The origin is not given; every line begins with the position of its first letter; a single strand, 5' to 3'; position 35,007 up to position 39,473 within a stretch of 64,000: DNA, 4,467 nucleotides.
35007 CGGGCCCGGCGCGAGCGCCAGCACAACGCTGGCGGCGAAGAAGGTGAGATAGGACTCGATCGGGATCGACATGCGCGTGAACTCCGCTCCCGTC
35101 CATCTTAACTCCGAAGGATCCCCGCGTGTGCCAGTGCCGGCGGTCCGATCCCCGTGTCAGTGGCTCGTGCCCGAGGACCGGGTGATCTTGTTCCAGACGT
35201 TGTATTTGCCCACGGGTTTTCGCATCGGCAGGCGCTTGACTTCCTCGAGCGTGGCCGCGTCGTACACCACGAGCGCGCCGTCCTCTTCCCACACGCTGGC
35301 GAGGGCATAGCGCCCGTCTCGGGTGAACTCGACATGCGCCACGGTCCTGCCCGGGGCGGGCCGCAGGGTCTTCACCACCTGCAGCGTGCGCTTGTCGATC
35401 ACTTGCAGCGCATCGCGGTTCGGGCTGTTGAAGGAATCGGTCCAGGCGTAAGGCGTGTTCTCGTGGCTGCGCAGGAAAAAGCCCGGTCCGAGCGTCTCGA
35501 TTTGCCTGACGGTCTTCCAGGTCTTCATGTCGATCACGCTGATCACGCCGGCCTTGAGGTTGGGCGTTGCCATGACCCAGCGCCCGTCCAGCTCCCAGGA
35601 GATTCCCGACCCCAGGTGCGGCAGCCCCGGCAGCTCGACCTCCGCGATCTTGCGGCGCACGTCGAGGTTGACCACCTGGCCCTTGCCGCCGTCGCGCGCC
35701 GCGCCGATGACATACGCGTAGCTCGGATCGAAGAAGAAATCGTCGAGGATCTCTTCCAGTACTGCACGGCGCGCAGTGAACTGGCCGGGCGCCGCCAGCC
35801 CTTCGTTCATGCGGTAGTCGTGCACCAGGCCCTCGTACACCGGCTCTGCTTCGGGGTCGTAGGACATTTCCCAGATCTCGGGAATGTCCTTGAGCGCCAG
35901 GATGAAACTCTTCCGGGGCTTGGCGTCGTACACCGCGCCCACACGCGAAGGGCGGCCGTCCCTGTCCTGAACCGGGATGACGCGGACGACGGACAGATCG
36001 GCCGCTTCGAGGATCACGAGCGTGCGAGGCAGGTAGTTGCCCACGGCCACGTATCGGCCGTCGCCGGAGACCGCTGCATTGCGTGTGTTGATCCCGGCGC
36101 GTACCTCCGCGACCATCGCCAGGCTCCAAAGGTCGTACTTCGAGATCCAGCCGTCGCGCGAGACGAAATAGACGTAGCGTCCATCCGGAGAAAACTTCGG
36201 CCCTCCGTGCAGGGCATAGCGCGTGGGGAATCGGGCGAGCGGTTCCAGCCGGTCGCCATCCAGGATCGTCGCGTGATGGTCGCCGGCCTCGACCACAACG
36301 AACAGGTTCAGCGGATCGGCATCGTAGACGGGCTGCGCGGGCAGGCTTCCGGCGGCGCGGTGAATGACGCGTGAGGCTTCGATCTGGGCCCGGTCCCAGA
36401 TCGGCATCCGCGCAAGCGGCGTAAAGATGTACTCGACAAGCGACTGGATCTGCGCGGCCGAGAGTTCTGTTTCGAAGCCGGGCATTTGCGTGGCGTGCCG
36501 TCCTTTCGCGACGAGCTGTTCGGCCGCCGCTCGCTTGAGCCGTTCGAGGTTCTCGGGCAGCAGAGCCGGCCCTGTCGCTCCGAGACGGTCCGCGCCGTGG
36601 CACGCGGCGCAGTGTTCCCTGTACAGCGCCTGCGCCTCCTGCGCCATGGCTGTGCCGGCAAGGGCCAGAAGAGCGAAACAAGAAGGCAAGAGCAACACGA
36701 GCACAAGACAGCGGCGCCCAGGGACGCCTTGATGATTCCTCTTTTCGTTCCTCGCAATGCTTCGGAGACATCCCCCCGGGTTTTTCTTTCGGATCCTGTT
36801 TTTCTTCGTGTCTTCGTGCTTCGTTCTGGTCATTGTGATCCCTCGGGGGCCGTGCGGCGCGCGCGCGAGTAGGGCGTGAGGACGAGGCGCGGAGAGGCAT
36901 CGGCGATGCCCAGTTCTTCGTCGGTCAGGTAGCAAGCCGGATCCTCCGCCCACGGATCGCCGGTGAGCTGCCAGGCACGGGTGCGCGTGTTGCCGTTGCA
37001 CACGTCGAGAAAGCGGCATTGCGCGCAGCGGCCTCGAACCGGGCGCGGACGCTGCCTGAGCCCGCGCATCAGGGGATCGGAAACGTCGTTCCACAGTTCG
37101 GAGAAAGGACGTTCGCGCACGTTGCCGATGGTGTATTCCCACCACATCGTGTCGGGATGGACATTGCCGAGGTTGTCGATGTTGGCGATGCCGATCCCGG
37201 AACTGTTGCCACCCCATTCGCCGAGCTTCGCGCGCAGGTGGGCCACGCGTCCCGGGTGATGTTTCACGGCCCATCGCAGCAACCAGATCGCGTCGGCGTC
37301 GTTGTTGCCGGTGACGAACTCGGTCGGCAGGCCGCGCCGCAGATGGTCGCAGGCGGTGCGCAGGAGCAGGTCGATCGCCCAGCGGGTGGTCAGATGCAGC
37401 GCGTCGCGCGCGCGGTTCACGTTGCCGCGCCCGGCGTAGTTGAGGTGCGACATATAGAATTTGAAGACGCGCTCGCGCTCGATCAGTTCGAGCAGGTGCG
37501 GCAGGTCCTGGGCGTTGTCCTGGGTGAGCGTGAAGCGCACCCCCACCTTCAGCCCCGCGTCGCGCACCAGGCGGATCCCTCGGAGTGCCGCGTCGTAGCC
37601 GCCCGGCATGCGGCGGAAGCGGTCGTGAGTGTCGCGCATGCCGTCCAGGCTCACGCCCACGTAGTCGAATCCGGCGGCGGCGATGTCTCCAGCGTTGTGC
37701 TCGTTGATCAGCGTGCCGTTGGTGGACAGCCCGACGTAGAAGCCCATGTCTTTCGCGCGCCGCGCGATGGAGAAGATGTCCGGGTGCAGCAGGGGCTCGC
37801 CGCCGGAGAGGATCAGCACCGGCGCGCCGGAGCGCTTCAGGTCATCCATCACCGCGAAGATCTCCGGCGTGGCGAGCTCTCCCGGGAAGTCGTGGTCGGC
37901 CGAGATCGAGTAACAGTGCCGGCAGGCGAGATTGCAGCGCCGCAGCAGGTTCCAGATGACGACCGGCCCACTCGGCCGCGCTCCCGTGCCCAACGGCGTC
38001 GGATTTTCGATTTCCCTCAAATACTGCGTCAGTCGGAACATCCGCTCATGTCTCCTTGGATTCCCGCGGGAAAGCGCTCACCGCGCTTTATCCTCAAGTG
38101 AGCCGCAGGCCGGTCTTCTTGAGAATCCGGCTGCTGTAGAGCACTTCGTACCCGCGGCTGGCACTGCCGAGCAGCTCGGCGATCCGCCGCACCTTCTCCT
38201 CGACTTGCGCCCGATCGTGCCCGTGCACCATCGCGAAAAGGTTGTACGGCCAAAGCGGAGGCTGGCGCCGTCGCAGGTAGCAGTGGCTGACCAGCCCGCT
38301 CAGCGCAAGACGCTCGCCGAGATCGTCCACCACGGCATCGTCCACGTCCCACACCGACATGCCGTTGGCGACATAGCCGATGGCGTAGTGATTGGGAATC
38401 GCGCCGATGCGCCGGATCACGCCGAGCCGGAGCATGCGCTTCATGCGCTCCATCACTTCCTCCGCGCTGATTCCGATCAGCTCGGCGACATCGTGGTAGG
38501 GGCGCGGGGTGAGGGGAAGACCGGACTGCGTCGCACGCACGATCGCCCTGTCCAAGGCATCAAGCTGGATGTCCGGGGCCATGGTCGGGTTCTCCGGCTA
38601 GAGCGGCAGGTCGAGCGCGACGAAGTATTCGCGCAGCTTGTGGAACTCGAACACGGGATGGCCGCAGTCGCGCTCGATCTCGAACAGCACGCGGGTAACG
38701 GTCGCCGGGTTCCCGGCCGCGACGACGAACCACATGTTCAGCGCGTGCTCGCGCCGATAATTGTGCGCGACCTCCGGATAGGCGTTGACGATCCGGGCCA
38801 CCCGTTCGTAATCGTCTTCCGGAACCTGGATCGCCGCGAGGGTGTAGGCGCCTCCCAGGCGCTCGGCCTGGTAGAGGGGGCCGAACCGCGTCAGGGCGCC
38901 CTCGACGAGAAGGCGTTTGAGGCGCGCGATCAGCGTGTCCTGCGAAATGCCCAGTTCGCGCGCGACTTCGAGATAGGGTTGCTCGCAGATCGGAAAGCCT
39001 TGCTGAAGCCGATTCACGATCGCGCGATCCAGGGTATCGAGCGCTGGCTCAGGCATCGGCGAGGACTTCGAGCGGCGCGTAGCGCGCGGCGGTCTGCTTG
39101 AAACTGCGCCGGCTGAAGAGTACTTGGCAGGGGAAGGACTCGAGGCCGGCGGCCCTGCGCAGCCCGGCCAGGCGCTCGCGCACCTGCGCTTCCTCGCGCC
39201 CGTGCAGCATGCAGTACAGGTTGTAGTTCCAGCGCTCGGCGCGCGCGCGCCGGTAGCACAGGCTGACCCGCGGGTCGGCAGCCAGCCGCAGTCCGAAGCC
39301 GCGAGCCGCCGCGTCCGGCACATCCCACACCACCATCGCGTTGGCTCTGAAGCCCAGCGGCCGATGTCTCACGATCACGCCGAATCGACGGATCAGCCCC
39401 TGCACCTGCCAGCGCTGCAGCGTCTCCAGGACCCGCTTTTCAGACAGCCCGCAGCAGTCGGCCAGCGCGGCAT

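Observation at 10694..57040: Dense family of 150-225 bp palindromic intergenic elements with arms built from short tandem units and arm-to-arm covariation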

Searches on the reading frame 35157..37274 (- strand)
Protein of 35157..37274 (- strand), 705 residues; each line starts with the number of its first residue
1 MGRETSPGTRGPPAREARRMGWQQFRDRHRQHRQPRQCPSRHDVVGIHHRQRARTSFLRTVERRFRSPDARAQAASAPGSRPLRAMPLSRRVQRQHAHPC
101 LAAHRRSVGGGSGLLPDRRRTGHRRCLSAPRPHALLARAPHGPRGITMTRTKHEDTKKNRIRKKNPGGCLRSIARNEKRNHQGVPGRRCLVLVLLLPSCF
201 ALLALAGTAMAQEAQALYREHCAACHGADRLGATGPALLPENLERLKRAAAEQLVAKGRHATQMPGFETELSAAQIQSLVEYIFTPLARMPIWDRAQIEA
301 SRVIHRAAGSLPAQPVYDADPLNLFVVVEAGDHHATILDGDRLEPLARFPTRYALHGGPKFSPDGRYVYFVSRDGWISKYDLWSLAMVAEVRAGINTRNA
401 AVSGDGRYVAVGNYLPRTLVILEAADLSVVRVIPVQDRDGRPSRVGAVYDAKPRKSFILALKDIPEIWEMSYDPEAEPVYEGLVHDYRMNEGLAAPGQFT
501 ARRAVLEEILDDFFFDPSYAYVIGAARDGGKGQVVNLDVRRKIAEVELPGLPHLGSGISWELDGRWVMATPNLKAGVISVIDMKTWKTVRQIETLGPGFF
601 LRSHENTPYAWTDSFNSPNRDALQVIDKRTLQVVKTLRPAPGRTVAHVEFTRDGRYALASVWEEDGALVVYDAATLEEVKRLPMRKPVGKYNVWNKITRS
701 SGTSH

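Call 46: search_protein_families(library=pfam, proteins=[window:35157-37274:-], max_evalue=0.01)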
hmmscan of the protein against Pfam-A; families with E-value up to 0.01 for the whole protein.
window:35157-37274:- (705 aa): 8 families
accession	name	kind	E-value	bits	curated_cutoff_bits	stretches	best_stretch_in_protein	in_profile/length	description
PF02239.22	Cytochrom_D1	-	1.7e-116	389.2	25.5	2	320-475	2-159/368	Cytochrome D1 heme domain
PF13442.11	Cytochrome_CBB3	-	1e-13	51.8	27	1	210-283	2-68/68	Cytochrome C oxidase, cbb3-type, subunit III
PF25174.1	Beta-prop_THOC3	-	7.4e-08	32.2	305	0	326-430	144-248/272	THOC3 beta-propeller domain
PF00034.26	Cytochrom_C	-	8.1e-07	30.7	21.3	1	212-283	2-86/90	Cytochrome c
PF23414.1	Beta-prop_EML_2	-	3.8e-05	23.6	90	0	363-433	8-77/266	Echinoderm microtubule-associated protein second beta-propeller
PF21783.3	YNCE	-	0.00011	22.1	27.1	0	363-436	251-325/339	YNCE-like beta-propeller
PF07676.18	PD40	-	0.0002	21.6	20.9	1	357-383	12-37/38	WD40-like Beta Propeller Repeat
PF24817.1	WD40_WDHD1_1st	-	0.0054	16.4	109.9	0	578-685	152-263/291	WDHD1 first WD40 domain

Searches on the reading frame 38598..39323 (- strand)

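Call 46: search_protein_families(library=pfam, proteins=[window:38598-39323:-], max_evalue=0.01)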
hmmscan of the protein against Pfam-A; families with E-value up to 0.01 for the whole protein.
window:38598-39323:- (241 aa): 4 families
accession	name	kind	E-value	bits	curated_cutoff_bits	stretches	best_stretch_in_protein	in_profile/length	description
PF22451.2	NirdL-like_HTH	-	5.8e-15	55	27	1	99-143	1-45/47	Siroheme decarboxylase NirDL-like HTH domain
PF17805.7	AsnC_trans_reg2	-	5.7e-14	52.4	27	1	160-223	7-74/86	AsnC-like ligand binding domain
PF13404.12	HTH_AsnC-type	-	1.1e-09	38.4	27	1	95-138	1-41/42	AsnC-type helix-turn-helix domain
PF13412.12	HTH_24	-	0.0001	22.2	21.9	1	95-142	1-45/48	Winged helix-turn-helix DNA-binding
